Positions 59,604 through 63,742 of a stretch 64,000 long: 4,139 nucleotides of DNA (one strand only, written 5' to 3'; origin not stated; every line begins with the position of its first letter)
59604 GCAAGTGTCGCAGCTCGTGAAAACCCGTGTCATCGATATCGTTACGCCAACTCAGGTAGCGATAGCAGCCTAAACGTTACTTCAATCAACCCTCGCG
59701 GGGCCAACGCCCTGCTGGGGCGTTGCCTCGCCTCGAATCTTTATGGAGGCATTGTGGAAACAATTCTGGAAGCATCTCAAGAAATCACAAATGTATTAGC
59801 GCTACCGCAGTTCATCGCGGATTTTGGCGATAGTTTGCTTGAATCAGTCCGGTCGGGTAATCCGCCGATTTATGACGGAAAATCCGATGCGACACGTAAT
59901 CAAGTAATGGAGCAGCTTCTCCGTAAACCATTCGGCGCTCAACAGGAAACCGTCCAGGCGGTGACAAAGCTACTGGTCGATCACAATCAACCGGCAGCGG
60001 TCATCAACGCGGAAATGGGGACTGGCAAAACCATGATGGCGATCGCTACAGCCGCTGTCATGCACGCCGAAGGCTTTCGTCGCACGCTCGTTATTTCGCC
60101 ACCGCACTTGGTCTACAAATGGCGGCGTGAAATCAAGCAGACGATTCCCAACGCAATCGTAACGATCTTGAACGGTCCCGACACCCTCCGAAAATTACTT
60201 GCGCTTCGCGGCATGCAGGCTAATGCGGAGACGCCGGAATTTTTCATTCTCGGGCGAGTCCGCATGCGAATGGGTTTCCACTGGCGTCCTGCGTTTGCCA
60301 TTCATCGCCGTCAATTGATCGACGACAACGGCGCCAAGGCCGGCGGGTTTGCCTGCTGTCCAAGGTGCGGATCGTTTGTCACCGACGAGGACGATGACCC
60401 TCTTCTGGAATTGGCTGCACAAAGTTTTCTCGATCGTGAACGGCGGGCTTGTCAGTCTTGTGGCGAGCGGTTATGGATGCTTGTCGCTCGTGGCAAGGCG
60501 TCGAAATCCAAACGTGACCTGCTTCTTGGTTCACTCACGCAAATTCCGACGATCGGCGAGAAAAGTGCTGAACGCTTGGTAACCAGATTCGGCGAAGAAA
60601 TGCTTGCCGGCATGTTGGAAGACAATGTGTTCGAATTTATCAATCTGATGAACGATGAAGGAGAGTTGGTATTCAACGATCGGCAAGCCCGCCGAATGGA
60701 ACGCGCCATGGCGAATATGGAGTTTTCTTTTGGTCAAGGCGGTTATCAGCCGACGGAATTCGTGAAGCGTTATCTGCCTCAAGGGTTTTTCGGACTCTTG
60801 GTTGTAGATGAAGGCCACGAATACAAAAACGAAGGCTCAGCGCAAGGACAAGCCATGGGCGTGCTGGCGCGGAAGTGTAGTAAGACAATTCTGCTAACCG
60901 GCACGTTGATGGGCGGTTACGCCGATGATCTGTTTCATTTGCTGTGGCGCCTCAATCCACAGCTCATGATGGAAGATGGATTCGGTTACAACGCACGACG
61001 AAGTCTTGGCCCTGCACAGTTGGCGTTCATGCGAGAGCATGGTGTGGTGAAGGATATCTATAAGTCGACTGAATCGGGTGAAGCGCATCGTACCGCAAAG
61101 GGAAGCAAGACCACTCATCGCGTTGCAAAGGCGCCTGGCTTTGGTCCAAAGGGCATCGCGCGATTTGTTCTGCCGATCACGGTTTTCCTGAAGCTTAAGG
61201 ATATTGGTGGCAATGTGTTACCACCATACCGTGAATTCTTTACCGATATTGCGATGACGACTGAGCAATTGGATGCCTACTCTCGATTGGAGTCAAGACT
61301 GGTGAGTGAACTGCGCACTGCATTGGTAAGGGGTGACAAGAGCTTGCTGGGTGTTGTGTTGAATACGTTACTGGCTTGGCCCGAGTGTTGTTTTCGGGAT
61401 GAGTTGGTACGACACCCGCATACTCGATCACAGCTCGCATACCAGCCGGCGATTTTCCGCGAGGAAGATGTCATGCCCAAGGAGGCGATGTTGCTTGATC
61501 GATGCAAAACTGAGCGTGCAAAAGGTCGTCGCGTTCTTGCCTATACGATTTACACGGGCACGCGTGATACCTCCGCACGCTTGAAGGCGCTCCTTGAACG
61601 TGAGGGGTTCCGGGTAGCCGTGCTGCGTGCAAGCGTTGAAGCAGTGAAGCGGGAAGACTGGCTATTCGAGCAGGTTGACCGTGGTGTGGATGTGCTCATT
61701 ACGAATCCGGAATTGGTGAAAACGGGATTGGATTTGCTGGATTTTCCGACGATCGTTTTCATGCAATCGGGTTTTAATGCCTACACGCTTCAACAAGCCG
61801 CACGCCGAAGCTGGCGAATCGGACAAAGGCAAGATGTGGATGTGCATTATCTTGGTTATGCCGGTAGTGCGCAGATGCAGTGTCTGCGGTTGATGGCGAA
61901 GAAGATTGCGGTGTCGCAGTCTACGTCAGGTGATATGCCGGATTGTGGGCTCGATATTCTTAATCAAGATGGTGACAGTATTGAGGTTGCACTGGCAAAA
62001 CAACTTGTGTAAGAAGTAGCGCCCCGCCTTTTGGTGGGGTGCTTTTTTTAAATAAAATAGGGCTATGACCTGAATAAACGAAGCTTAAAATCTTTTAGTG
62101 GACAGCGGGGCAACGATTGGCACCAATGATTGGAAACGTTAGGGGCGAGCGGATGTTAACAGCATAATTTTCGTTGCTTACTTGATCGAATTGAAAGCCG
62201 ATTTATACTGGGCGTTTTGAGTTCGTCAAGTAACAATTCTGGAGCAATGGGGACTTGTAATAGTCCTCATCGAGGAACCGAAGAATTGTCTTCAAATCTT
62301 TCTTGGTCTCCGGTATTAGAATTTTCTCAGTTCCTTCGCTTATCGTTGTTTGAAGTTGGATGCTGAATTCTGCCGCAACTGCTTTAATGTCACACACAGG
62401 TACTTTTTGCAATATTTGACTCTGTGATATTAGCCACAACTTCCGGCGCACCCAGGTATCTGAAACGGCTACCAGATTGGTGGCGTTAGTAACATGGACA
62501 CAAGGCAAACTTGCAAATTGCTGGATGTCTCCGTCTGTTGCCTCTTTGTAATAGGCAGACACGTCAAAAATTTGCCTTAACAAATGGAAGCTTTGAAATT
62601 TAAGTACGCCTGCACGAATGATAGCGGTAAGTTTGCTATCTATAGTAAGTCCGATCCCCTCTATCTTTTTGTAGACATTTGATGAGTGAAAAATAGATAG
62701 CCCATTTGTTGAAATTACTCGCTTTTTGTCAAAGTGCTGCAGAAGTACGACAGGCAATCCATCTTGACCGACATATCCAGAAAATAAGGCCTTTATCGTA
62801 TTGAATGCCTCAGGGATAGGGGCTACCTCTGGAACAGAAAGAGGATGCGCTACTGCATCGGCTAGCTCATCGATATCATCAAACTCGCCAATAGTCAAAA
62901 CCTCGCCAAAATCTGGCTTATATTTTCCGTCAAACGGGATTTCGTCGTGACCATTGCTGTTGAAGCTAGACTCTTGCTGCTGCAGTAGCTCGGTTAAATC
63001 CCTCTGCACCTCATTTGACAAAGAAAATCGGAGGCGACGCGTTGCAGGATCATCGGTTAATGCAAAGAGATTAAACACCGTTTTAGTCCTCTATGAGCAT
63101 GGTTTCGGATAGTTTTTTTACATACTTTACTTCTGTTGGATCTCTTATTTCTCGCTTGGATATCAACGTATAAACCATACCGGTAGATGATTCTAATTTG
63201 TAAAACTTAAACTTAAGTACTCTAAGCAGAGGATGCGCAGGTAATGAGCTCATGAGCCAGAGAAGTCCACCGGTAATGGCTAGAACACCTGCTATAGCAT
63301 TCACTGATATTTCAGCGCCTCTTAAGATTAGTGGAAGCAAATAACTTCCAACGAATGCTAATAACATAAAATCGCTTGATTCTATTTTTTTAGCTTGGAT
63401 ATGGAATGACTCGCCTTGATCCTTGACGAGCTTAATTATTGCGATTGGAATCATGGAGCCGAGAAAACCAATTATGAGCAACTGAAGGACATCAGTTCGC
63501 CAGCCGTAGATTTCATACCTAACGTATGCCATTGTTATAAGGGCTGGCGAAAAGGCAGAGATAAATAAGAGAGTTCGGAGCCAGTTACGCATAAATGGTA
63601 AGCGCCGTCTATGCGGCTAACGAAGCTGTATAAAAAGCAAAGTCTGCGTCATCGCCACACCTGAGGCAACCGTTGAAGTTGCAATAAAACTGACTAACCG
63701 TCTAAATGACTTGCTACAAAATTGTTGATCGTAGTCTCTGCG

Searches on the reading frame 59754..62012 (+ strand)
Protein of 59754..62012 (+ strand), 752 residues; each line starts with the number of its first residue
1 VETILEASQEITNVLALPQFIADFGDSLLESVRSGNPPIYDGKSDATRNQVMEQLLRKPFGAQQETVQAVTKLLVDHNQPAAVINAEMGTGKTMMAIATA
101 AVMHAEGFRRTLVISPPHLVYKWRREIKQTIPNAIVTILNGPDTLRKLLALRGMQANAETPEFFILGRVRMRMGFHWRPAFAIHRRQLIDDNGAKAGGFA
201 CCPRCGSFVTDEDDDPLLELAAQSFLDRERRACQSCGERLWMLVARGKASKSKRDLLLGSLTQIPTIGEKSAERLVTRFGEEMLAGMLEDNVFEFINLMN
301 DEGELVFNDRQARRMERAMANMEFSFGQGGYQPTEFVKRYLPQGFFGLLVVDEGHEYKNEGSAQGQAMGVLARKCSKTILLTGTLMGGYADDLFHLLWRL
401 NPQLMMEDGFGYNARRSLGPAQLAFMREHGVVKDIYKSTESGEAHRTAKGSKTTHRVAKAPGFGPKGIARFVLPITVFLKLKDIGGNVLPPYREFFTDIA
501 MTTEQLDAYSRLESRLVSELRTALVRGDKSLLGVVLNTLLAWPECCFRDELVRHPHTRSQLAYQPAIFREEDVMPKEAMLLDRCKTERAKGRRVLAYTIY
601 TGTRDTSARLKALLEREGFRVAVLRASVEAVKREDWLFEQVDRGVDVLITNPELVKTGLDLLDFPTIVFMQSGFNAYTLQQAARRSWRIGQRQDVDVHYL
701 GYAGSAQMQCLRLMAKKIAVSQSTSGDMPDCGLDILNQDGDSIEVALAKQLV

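Call 9: search_protein_families(library=pfam, proteins=[window:59754-62012:+], max_evalue=0.01)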
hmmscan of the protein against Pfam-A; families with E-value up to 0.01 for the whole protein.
window:59754-62012:+ (752 aa): 4 families
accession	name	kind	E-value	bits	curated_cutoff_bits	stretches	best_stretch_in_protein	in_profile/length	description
PF00176.29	SNF2-rel_dom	-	2.5e-11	43.7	24.9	1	77-141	14-86/290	SNF2-related domain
PF04851.21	ResIII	-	8.4e-10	39.2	22.5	1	62-143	7-92/164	Type III restriction enzyme, res subunit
PF00271.37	Helicase_C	-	1.9e-05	25.3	23.5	1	584-690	10-110/110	Helicase conserved C-terminal domain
PF00270.35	DEAD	-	5e-05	23.5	26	0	68-155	9-96/167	DEAD/DEAH box helicase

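Call 88: search_protein_families(library=padloc, proteins=[window:59754-62012:+], max_evalue=0.001)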
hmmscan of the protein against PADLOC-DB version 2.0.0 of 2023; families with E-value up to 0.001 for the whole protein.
window:59754-62012:+ (752 aa): 21 families
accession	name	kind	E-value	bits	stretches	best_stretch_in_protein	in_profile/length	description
PDLC00633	ZorD1|ZorD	-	1.4e-12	44.6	2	561-699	730-852/908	"SWI2/SNF2 helicase, Mrr-like nuclease"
PDLC02852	DpdE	-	6e-11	39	1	81-128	482-529/905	DpdE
PDLC00628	ZorD1|ZorD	-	4.4e-10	35.9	1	588-700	831-942/1171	"SWI2/SNF2 helicase, Mrr-like nuclease"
PDLC00634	ZorD1|ZorD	-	3.4e-09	33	1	53-132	489-571/1208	"SWI2/SNF2 helicase, Mrr-like nuclease"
PDLC02500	BrxHI|BrxHII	-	8.7e-09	32.5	1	582-720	470-604/933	BrxHI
PDLC02623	DrmD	-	1.7e-08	30.7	0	597-729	532-664/1040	DrmD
PDLC02627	DrmD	-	1.8e-08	31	0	82-129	321-368/748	DrmD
PDLC02849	DpdE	-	2.4e-08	30.6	1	561-722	670-830/857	DpdE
PDLC02845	DpdE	-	3.8e-08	29.6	1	588-728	1139-1277/1293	DpdE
PDLC00627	ZorD1|ZorD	-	6.7e-08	28.9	1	48-134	444-548/1006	"SWI2/SNF2 helicase, Mrr-like nuclease"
PDLC00631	ZorD1|ZorD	-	1.4e-07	27.7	1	599-699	776-878/1071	"SWI2/SNF2 helicase, Mrr-like nuclease"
PDLC02842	DpdE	-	1.5e-07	27.5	1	79-162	720-805/1176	DpdE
PDLC02850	DpdE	-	3.8e-07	26.4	1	579-720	1099-1237/1282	DpdE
PDLC00632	ZorD1|ZorD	-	7.6e-07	25.4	0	554-702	900-1053/1101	"SWI2/SNF2 helicase, Mrr-like nuclease"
PDLC04556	PDC-M27C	-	2.4e-05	20.9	0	62-129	39-106/892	-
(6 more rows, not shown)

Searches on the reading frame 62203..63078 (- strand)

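Call 9: search_protein_families(library=pfam, proteins=[window:62203-63078:-], max_evalue=0.01)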
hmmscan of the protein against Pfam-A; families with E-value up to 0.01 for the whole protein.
window:62203-63078:- (291 aa): 1 family
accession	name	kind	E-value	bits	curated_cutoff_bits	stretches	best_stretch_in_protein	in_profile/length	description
PF16162.10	KwaB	-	1.8e-11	44.8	26.3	1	127-278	37-185/186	Kiwa protein KwaB-like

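Call 88: search_protein_families(library=padloc, proteins=[window:62203-63078:-], max_evalue=0.001)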
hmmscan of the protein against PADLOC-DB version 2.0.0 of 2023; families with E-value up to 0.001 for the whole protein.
window:62203-63078:- (291 aa): 8 families
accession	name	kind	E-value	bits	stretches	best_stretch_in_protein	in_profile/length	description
PDLC00222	KwaB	-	4.7e-104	345.8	1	3-291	2-291/292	DUF4868 domain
PDLC00225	KwaB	-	3.7e-80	267.4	1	3-291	2-291/291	DUF4868 domain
PDLC00234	KwaB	-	4.6e-74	247.4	1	3-291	3-288/289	DUF4868 domain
PDLC00229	KwaB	-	1e-33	115.1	1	1-289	1-279/282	DUF4868 domain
PDLC00233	KwaB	-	3.4e-08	31.1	1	72-288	95-311/320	DUF4868 domain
PDLC00231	KwaB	-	7.4e-08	30.3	1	109-279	127-296/305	DUF4868 domain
PDLC00230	KwaB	-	2.3e-07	28.6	1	130-289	157-314/322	DUF4868 domain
PDLC00223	KwaB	-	0.00078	16.7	0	143-277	187-319/339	DUF4868 domain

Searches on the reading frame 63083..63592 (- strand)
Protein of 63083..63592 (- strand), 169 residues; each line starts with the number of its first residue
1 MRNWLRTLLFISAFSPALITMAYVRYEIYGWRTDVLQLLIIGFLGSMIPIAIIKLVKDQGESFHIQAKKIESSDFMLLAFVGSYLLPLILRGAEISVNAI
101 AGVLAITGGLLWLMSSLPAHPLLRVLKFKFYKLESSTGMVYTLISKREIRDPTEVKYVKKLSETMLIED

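Call 9: search_protein_families(library=pfam, proteins=[window:63083-63592:-], max_evalue=0.01)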
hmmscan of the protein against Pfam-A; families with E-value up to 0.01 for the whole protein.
window:63083-63592:- (169 aa): 0 families

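Call 88: search_protein_families(library=padloc, proteins=[window:63083-63592:-], max_evalue=0.001)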
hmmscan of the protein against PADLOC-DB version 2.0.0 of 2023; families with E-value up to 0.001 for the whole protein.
window:63083-63592:- (169 aa): 7 families
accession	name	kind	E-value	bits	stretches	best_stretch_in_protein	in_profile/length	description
PDLC00210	KwaA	-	1.1e-71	238.5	1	1-168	1-168/169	Unknown function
PDLC00221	KwaA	-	1.2e-29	101.5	1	3-168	4-169/173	Unknown function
PDLC00216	KwaA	-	1.6e-16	59.1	1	3-167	4-169/173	Unknown function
PDLC00220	KwaA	-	1e-09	36.5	1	39-166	62-194/198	Unknown function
PDLC00219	KwaA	-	4.3e-08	31.4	1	46-164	62-186/194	Unknown function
PDLC00217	KwaA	-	2.5e-05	22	1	10-150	24-166/193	Unknown function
PDLC00208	KwaA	-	0.00049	17.8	0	1-150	1-162/190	Unknown function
